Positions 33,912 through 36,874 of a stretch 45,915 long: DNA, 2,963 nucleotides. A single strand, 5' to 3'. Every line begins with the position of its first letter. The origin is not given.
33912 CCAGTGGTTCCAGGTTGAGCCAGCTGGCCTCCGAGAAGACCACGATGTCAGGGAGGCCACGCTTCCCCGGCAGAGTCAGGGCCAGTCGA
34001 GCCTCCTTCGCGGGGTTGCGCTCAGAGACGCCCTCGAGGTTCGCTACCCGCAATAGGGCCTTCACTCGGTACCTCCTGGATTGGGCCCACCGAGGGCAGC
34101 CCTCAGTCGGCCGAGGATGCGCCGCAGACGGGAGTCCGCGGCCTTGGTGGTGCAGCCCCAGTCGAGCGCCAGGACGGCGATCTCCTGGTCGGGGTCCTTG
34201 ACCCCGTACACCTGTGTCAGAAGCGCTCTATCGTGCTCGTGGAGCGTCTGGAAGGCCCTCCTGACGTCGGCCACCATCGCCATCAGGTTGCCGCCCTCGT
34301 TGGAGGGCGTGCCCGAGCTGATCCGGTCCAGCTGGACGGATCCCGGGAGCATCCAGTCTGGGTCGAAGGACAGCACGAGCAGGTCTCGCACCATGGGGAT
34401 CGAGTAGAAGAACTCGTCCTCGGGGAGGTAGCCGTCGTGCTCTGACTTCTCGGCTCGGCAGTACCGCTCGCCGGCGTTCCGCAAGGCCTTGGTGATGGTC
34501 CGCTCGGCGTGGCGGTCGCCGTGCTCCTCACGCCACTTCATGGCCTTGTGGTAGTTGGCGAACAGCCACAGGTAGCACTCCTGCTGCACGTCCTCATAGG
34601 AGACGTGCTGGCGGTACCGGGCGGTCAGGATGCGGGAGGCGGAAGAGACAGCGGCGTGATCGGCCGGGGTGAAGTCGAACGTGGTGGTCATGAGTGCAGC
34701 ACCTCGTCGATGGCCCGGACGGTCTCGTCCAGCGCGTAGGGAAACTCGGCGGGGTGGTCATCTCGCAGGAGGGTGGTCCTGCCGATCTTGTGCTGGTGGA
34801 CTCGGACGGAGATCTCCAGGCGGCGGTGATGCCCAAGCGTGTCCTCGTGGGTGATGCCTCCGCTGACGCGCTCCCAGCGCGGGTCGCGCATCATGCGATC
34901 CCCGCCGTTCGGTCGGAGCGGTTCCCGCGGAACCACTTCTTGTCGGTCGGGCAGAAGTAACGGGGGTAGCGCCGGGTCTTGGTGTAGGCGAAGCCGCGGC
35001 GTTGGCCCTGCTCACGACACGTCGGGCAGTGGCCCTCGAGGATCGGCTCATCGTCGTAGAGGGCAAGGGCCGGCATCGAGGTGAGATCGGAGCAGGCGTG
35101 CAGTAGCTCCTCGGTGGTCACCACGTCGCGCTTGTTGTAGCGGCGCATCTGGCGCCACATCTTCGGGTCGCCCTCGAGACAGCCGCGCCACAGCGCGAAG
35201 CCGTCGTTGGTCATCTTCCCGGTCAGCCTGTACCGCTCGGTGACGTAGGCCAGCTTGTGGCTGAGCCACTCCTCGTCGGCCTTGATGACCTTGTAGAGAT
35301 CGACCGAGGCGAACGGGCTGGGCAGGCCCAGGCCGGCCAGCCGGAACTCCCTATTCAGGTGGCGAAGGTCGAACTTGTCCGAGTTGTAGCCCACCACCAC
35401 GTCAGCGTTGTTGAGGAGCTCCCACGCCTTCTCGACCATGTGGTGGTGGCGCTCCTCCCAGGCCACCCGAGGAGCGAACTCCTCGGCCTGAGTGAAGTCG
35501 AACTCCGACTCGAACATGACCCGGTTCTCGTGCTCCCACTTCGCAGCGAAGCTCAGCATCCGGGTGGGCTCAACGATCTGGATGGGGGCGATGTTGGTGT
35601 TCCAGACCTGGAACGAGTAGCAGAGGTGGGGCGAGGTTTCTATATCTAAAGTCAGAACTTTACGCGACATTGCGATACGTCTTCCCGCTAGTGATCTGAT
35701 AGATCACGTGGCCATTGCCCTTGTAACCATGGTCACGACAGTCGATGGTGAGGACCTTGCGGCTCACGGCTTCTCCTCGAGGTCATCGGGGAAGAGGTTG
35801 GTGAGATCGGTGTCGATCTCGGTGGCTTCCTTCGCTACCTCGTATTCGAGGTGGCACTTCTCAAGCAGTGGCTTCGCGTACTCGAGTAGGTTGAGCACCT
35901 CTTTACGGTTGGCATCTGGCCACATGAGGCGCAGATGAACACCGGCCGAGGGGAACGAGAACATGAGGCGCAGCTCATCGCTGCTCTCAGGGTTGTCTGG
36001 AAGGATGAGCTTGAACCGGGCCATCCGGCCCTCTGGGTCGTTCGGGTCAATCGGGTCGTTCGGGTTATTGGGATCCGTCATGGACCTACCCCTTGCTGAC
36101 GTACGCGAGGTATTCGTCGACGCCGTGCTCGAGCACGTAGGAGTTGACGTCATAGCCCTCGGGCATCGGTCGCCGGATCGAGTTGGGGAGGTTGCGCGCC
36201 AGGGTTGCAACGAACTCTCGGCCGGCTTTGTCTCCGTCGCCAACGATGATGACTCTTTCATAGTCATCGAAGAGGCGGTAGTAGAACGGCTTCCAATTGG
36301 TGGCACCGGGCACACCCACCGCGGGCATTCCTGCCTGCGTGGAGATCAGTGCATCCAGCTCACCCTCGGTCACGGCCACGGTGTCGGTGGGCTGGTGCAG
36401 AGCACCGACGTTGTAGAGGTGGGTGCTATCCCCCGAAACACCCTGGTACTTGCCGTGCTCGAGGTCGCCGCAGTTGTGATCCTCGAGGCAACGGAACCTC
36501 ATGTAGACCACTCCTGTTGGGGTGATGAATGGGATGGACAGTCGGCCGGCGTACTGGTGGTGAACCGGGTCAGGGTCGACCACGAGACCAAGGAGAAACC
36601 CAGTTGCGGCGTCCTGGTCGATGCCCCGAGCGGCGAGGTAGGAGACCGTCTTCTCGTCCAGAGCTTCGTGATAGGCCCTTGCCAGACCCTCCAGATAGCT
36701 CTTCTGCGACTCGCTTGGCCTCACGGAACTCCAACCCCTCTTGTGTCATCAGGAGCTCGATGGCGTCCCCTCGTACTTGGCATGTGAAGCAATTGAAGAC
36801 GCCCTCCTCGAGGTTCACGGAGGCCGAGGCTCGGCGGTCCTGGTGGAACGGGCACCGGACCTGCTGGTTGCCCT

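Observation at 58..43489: A 13-nt motif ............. recurs at least 13 times, mostly in non-coding gaps: phage promoter set or operator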

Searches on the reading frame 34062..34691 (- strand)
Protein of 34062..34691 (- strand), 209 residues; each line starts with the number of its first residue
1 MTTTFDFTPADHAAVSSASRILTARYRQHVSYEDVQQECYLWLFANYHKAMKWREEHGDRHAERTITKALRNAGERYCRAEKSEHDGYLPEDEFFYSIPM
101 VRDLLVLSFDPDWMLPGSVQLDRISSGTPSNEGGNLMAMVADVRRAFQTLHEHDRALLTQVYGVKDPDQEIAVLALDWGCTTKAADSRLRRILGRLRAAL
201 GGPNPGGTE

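Call 12: search_protein_families(library=phrogs, proteins=[window:34062-34691:-], max_evalue=0.001)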
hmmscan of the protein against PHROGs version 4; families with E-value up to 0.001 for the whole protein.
window:34062-34691:- (209 aa): 1 family
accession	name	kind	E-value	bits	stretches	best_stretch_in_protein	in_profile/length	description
phrog_354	-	transcription regulation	1.6e-13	51.9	1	14-164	11-137/220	sigma-K factor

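Call 13: search_protein_families(library=pfam, proteins=[window:34062-34691:-], max_evalue=0.01)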
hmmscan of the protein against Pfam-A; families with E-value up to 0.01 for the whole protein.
window:34062-34691:- (209 aa): 0 families

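Call 69: search_protein_families(library=pfam, proteins=[window:34062-34691:-], max_evalue=0.01)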
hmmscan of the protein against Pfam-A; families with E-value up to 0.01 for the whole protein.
window:34062-34691:- (209 aa): 0 families

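Call 71: search_solved_structures(query=window:34062-34691:-, max_evalue=1)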
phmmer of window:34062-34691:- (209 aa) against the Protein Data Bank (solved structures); distinct sequences matched with E-value up to 1: 0.
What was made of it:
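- The protein has no Pfam or PDB sequence match (calls 13, 69, 71), so its sigma identity is weak.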

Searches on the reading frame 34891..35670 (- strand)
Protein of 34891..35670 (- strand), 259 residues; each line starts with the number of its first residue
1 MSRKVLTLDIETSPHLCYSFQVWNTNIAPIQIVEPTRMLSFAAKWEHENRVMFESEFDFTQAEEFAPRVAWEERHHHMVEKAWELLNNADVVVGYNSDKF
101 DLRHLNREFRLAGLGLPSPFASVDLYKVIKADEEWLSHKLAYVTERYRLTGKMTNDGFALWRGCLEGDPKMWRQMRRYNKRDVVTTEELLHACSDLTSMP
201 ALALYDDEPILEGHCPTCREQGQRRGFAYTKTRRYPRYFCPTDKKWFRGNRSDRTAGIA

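Call 68: search_protein_families(library=phrogs, proteins=[window:34891-35670:-], max_evalue=0.001)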
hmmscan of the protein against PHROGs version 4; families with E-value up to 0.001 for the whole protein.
window:34891-35670:- (259 aa): 3 families
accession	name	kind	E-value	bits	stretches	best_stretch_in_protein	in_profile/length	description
phrog_403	-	DNA, RNA and nucleotide metabolism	4.7e-71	240.3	1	2-255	64-309/321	DNA polymerase exonuclease subunit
phrog_17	-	DNA, RNA and nucleotide metabolism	9.5e-13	48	1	3-194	670-825/1445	DNA polymerase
phrog_192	-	DNA, RNA and nucleotide metabolism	5.4e-07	30.2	1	74-148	172-245/397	DNA polymerase exonuclease subunit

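Call 69: search_protein_families(library=pfam, proteins=[window:34891-35670:-], max_evalue=0.01)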
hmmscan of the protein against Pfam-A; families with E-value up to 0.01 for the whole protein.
window:34891-35670:- (259 aa): 3 families
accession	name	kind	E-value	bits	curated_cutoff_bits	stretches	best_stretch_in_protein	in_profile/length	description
PF13482.12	RNase_H_2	-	6.9e-10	39.6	22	1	72-191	40-162/165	RNase_H superfamily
PF10108.15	DNA_pol_B_exo2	-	0.00052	20.2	24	0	122-186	105-166/213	Predicted 3'-5' exonuclease related to the exonuclease domain of PolB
PF03104.25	DNA_pol_B_exo1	-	0.0017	18.2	23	0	57-106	124-176/242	DNA polymerase family B, exonuclease domain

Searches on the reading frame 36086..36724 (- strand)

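Call 68: search_protein_families(library=phrogs, proteins=[window:36086-36724:-], max_evalue=0.001)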
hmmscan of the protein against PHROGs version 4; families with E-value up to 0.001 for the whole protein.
window:36086-36724:- (212 aa): 5 families
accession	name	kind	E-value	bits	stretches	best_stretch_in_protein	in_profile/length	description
phrog_849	-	DNA, RNA and nucleotide metabolism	8.9e-58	197.3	1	4-204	127-335/435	DNA primase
phrog_47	-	DNA, RNA and nucleotide metabolism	6.3e-34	118.6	1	25-207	149-332/947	DNA primase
phrog_239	-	DNA, RNA and nucleotide metabolism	1.5e-15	58.2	1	21-206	109-305/801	DNA primase/helicase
phrog_6444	-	DNA, RNA and nucleotide metabolism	1.8e-08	34.6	1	112-209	258-363/577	DNA primase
phrog_6088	-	DNA, RNA and nucleotide metabolism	4.2e-07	29.8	1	102-179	176-257/772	DNA primase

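Call 69: search_protein_families(library=pfam, proteins=[window:36086-36724:-], max_evalue=0.01)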
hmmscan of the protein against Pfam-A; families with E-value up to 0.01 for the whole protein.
window:36086-36724:- (212 aa): 3 families
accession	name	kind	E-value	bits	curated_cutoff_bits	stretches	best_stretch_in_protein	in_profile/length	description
PF13155.12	Toprim_2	-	1.6e-07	32.1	22.1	1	118-196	2-87/88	Toprim-like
PF13362.12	Toprim_3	-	9.5e-06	26.4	27.2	1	116-202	2-94/95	Toprim domain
PF13662.12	Toprim_4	-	0.0099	16.5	25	0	115-179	2-74/85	Toprim domain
